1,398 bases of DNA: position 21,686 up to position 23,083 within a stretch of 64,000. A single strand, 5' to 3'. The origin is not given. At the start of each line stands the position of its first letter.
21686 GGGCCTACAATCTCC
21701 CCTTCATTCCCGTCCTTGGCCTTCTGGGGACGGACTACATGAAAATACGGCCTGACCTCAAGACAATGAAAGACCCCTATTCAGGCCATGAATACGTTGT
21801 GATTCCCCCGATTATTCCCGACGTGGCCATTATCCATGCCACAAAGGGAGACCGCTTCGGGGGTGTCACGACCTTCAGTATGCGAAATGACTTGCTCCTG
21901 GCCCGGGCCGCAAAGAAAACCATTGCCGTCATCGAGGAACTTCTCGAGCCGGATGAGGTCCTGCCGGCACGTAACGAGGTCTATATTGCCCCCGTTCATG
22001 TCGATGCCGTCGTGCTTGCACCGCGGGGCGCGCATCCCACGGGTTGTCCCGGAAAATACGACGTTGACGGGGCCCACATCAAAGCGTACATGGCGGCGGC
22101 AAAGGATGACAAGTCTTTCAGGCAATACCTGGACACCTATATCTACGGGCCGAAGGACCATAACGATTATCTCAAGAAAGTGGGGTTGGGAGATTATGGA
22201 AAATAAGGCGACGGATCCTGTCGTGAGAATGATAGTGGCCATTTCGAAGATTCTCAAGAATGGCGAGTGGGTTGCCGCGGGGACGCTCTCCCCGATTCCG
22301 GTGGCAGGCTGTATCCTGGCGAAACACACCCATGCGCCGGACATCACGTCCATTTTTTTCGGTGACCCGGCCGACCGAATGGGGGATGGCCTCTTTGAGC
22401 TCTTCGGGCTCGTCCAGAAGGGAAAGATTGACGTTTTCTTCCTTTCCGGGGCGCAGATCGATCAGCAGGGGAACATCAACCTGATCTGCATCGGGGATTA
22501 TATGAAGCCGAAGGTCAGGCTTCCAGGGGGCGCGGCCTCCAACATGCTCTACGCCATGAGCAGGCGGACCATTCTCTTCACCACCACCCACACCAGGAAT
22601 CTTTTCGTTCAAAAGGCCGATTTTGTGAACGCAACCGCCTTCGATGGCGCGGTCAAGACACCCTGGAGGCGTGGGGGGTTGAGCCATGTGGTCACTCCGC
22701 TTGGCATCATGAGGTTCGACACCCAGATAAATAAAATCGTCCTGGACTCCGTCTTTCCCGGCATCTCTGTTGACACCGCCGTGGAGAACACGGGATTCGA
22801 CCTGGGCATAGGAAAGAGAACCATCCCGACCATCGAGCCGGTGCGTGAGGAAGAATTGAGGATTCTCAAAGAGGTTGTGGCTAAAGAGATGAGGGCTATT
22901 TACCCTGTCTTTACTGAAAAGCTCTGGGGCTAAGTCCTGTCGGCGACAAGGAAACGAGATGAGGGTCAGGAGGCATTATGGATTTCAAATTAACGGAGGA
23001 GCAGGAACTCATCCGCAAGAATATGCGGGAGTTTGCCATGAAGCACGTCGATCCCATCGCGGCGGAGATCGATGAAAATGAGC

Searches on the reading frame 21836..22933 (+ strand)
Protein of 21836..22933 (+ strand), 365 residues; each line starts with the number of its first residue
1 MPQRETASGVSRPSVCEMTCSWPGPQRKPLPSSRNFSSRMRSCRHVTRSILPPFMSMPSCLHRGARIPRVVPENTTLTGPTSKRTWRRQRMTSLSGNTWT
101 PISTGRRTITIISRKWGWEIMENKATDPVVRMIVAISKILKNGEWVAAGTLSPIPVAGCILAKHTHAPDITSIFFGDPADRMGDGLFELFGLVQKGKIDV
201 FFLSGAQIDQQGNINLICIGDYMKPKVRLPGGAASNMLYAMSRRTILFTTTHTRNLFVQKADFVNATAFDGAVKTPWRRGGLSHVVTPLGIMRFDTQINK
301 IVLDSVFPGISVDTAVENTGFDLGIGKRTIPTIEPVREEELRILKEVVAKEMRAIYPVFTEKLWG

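Call 47: search_protein_families(library=pfam, proteins=[window:21836-22933:+], max_evalue=0.00001)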
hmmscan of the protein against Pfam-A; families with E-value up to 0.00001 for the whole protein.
window:21836-22933:+ (365 aa): 1 family
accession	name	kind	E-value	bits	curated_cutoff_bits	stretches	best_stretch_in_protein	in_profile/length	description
PF01144.29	CoA_trans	-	1.2e-17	64.5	23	1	191-318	94-217/217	Coenzyme A transferase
